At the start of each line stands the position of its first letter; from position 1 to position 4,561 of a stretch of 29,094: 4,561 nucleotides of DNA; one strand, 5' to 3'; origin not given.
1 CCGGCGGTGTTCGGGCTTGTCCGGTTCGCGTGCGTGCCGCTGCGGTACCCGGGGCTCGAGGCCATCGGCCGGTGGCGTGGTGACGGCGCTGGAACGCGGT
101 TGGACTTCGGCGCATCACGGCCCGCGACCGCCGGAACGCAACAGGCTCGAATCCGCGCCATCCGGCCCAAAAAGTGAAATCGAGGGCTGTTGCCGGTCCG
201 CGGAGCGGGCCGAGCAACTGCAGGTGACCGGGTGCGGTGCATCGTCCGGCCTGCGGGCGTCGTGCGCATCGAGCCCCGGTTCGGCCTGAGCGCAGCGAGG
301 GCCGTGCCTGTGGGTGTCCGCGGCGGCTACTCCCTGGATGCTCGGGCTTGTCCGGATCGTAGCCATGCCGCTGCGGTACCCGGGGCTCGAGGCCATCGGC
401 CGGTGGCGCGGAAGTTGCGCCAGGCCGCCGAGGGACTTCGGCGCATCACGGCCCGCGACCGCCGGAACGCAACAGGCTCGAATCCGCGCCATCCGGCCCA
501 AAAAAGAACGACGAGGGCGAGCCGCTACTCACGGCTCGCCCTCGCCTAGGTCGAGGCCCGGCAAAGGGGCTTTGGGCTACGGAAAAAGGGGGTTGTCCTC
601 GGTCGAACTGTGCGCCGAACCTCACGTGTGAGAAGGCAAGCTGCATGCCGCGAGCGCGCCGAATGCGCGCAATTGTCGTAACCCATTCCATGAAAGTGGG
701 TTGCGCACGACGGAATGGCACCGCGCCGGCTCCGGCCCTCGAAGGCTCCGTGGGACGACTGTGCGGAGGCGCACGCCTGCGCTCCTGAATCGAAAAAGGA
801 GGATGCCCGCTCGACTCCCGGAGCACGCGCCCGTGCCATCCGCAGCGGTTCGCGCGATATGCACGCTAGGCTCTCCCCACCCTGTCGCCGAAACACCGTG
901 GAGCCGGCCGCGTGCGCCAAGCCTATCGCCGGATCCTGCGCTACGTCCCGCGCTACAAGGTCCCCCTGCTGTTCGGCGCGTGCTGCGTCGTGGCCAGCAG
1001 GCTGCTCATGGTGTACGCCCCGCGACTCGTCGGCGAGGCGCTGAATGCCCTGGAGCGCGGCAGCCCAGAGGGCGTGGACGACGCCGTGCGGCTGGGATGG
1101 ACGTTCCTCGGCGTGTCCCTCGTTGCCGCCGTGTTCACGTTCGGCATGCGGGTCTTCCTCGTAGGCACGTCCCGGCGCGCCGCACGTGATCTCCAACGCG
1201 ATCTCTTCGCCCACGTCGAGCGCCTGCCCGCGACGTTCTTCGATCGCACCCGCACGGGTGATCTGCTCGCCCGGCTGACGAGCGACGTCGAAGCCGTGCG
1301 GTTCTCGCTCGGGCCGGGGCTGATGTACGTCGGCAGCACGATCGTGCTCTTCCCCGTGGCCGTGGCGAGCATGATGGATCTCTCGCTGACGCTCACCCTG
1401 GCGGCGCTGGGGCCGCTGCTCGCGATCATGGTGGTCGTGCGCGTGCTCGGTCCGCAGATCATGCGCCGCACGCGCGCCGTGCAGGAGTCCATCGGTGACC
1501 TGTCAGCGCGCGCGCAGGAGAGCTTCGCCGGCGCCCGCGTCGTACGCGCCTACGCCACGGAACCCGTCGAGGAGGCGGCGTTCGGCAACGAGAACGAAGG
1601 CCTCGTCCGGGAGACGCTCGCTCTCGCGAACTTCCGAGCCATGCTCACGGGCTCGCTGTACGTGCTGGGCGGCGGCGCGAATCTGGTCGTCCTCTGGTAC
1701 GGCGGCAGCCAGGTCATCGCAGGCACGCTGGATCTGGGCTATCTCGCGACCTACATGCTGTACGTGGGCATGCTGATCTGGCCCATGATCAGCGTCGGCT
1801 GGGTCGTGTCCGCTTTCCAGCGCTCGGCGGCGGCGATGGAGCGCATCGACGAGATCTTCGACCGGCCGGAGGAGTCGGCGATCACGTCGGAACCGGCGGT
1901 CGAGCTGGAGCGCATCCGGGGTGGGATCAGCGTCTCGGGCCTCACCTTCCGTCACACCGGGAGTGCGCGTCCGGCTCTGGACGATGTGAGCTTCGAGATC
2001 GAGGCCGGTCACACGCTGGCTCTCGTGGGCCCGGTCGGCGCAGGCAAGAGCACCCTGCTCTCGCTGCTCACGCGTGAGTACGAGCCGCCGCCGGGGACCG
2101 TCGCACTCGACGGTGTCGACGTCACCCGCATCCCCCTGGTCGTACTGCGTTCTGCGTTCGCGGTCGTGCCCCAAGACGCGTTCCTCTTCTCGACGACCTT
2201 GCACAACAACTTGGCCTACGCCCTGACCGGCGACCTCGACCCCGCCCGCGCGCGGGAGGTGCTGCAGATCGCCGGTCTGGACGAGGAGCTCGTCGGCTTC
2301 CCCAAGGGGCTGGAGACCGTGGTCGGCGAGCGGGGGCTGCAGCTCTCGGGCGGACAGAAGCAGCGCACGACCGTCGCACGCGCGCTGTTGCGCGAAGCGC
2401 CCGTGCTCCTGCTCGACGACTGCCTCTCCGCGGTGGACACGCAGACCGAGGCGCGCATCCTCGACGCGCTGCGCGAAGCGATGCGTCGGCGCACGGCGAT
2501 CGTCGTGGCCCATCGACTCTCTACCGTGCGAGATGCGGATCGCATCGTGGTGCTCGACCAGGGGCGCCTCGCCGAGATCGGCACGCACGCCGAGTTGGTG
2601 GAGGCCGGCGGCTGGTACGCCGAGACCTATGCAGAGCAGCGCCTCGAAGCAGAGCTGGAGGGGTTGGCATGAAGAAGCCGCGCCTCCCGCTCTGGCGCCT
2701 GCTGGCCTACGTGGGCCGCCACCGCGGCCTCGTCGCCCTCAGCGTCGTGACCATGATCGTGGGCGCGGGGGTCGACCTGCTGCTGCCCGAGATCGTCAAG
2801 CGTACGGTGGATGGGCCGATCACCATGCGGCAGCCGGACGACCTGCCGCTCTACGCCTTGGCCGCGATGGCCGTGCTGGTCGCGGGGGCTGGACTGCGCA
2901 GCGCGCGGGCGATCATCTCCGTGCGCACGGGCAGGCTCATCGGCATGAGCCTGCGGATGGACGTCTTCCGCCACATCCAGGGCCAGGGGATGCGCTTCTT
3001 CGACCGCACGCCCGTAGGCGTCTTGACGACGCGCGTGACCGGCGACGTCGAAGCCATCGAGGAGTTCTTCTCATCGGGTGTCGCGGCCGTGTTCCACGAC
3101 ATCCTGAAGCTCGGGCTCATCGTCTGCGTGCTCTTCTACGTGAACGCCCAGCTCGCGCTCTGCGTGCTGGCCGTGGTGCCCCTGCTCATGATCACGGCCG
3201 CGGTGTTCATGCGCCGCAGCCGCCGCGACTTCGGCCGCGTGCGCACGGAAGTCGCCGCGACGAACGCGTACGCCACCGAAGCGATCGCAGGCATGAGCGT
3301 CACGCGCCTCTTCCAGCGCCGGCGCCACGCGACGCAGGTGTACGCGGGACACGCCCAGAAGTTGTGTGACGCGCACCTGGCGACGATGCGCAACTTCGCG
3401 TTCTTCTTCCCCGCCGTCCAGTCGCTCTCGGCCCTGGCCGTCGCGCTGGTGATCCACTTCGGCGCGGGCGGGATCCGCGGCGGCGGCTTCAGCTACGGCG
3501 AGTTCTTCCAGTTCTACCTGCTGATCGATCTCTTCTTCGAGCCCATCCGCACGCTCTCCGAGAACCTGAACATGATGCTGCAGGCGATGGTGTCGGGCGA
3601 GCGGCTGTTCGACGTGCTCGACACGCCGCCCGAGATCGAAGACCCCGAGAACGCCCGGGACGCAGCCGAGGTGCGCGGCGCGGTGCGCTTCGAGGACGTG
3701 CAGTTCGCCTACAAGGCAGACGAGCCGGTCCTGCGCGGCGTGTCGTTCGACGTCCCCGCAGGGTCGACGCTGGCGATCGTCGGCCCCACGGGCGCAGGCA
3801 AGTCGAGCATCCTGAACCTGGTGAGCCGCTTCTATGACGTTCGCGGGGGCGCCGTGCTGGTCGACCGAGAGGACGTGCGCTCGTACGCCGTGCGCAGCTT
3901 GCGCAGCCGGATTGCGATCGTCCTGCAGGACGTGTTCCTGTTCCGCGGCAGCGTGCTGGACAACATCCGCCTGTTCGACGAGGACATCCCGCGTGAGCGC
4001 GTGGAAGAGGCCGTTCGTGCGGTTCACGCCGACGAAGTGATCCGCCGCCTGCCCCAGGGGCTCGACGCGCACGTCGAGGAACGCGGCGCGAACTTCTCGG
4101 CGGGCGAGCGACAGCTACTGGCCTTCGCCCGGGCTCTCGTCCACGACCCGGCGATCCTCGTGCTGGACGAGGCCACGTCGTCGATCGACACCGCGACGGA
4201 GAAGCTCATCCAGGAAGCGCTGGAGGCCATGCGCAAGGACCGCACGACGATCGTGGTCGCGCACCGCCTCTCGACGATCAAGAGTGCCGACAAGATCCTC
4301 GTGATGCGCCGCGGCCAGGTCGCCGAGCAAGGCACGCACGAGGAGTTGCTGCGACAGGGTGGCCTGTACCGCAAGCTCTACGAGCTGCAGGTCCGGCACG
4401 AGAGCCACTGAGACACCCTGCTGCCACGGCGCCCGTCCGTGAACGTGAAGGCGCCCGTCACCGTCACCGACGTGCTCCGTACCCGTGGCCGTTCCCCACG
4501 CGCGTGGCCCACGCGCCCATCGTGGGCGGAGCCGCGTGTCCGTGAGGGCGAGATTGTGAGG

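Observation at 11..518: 177-bp repeat unit at 331-bp period with invariant blocks and fixed-length variable slots (candidate programmable RNA/DNA array)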

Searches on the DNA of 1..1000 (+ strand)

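Call 5: search_rna_families(source=window, start=1, end=1000, threshold=evalue, max_evalue=10, show_alignments=4)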
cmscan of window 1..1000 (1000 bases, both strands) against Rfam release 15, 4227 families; matches with E-value up to 10: 5.
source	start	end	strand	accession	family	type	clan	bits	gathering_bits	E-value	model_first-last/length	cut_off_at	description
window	762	844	+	RF03878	mir-B6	Gene; miRNA;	-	20.3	89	7.5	1-83/83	no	mir-B6 microRNA precursor family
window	500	557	-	RF00236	ctRNA_pGA1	Gene; antisense;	-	18.7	45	0.57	1-79/79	no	ctRNA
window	501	623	-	RF02870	ncS035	Gene; sRNA;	-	16.7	79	0.29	1-168/168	no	Burkholderia sRNA 35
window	637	682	+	RF02470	Ms_IGR-8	Gene; sRNA;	-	14.4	44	3.1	1-63/63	no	Mycobacterium sRNA Ms_IGR-8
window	465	543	+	RF01670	P17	Gene; sRNA;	-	9.7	45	9.3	1-282/282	no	Pseudomonas sRNA P17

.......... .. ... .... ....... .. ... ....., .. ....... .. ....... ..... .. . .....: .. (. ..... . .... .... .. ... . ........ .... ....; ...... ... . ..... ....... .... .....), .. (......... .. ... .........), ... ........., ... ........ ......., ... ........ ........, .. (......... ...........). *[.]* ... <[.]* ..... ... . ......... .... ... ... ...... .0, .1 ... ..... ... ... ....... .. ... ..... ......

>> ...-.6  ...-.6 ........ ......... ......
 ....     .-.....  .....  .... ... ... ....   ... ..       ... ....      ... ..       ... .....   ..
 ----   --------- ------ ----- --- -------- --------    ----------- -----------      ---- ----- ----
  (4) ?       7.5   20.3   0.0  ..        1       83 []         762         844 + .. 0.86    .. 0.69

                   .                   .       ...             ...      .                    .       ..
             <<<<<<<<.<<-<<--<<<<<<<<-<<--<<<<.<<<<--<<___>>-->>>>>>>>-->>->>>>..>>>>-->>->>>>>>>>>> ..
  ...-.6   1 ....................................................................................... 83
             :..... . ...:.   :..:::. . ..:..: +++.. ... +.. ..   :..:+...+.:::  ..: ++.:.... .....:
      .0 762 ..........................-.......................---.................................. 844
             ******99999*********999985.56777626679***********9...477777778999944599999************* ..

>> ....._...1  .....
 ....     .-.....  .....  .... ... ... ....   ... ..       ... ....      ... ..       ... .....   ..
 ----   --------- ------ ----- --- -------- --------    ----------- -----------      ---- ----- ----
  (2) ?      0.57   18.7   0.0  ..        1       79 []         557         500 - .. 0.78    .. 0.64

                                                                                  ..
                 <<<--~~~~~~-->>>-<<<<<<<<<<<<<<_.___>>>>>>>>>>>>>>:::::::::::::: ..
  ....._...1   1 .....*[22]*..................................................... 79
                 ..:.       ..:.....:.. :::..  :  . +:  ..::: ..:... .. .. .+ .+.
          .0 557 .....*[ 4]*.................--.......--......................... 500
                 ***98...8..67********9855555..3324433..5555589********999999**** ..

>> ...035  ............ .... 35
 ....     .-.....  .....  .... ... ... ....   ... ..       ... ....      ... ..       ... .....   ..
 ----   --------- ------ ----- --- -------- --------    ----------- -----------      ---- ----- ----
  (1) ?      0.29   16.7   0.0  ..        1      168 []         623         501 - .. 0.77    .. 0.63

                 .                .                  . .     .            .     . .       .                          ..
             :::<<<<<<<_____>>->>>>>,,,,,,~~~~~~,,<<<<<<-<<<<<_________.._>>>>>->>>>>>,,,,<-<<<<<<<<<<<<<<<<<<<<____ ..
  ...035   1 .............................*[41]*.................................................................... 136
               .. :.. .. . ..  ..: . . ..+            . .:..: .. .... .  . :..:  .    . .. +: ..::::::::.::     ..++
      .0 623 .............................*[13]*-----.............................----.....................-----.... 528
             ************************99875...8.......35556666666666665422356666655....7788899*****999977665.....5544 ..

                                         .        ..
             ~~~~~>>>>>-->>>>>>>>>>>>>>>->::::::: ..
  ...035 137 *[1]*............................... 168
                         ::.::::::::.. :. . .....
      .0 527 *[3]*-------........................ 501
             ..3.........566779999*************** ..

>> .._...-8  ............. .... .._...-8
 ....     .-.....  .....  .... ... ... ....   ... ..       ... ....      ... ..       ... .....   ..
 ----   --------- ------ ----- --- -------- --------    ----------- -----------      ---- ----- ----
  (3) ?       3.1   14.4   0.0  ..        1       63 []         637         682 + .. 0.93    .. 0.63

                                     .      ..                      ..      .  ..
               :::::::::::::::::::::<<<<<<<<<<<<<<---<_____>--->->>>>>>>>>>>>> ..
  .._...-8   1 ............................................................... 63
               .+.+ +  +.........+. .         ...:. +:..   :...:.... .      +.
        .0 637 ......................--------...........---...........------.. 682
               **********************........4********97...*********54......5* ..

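Call 54: search_dna_similar(query=window:1-560:+, collection=phages, mode=distant, max_rows=8)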
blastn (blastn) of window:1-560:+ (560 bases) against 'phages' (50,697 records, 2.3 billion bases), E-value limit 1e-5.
No match.

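Call 55: search_dna_similar(query=window:1-560:+, collection=plasmids, mode=distant, max_rows=8)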
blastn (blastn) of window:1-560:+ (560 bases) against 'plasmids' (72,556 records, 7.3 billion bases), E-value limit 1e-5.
No match.

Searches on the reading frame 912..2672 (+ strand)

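Call 16: search_protein_families(library=pfam, proteins=[window:912-2672:+])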
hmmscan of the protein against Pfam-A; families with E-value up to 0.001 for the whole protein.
window:912-2672:+ (586 aa): 4 families
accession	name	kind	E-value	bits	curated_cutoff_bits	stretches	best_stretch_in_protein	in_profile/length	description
PF00664.28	ABC_membrane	-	1.2e-44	153.5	28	1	20-292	2-274/274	ABC transporter transmembrane region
PF00005.33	ABC_tran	-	4.8e-29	102.1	25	1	356-505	1-136/137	ABC transporter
PF02463.25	SMC_N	-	6.1e-07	29.5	40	1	459-548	135-211/220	RecF/RecN/SMC N terminal domain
PF13191.12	AAA_16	-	0.00072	20.5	32.6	0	367-515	25-151/167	AAA ATPase domain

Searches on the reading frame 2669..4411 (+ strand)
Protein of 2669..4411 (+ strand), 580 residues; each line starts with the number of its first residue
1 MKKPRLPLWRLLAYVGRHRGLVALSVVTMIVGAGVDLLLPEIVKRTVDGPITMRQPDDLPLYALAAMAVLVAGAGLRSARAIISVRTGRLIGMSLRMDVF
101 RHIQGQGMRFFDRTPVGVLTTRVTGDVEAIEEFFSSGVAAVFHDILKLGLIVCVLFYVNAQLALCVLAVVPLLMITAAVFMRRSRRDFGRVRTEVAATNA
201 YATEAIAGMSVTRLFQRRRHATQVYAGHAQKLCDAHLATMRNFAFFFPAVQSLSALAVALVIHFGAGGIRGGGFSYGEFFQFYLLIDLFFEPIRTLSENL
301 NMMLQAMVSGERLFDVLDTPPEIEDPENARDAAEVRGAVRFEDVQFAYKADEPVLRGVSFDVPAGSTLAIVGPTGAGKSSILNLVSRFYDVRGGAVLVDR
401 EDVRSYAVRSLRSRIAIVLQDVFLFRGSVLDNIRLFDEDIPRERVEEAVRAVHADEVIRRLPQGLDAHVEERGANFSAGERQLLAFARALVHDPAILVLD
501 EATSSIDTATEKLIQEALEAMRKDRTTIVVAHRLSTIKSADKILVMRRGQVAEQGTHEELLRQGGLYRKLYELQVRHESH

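Call 16: search_protein_families(library=pfam, proteins=[window:2669-4411:+])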
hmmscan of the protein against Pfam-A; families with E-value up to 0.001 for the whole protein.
window:2669-4411:+ (580 aa): 6 families
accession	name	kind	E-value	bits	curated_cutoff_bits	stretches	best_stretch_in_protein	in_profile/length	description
PF00664.28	ABC_membrane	-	3.9e-42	145.3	28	1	23-292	2-273/274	ABC transporter transmembrane region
PF00005.33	ABC_tran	-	2.3e-28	100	25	1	355-504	1-137/137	ABC transporter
PF02463.25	SMC_N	-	8.5e-08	32.3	40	1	399-547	114-212/220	RecF/RecN/SMC N terminal domain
PF13191.12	AAA_16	-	8.4e-07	30.1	32.6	1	366-523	25-161/167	AAA ATPase domain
PF13304.12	AAA_21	-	8.5e-05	23.2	27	0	449-530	173-295/304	AAA domain, putative AbiEii toxin, Type IV TA system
PF06414.18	Zeta_toxin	-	0.00095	19.1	22.3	0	370-406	21-57/199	Zeta toxin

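Call 51: find_encoding_contigs(protein=window:2669-4411:+, flank=1000, max_places=3)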
Protein window:2669-4411:+ (580 aa): no gene with exactly this product is on record in the collection.
